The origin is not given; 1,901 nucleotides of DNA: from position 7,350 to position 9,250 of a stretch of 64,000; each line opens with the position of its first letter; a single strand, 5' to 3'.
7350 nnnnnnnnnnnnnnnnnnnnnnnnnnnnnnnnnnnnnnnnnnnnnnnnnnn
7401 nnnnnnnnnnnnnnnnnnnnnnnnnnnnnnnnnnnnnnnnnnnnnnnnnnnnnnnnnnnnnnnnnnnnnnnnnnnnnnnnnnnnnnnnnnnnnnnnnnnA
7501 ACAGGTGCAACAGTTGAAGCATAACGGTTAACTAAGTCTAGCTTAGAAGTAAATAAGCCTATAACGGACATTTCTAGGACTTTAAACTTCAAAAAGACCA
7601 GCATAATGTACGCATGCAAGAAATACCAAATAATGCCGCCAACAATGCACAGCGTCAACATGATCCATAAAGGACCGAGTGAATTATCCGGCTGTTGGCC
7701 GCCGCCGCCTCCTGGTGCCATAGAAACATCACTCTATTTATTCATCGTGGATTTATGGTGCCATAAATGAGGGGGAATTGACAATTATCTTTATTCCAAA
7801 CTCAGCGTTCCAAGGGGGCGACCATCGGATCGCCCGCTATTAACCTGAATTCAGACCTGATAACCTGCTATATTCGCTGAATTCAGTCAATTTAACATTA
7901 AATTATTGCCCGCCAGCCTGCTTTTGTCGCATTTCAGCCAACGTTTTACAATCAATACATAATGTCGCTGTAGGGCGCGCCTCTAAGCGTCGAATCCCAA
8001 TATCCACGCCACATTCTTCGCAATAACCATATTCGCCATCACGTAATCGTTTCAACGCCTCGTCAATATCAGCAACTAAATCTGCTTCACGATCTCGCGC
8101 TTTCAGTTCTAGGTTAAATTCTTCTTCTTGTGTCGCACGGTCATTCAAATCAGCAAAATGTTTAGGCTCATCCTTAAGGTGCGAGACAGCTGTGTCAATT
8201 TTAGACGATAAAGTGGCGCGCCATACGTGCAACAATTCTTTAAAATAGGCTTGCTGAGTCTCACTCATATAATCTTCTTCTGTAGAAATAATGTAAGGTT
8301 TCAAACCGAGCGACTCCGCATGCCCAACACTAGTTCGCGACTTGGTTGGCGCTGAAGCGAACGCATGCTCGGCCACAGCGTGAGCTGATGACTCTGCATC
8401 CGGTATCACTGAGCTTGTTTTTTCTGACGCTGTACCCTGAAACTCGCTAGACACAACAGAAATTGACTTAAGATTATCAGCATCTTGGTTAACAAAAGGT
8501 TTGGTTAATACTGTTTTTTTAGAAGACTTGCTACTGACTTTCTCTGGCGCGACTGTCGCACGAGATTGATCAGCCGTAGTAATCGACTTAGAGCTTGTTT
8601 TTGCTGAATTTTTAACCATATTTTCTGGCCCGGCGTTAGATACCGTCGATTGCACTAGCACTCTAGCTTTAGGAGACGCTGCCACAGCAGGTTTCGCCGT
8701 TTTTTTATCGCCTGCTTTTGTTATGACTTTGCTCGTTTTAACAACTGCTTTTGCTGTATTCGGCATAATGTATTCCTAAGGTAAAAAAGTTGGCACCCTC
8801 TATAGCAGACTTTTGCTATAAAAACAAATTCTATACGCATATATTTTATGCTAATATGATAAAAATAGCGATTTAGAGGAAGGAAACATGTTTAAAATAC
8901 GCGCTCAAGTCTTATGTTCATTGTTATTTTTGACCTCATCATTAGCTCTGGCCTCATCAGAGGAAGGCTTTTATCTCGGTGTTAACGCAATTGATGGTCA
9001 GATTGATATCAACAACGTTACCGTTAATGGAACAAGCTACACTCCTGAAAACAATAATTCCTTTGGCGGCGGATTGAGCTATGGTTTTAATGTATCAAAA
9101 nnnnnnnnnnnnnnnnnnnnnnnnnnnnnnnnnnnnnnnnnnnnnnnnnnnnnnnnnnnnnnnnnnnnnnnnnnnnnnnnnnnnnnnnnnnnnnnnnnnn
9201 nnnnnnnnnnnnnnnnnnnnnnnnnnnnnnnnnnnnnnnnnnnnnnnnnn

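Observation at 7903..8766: DksA fused to a 136-aa Lys/Ala/Ser-rich N-terminal tail, directly upstream of the dotM/dotL genes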

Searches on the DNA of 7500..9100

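Call 61: search_rna_families(source=window, start=7500, end=9100, threshold=evalue, max_evalue=1)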
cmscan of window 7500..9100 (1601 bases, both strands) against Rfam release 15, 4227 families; matches with E-value up to 1: 0.
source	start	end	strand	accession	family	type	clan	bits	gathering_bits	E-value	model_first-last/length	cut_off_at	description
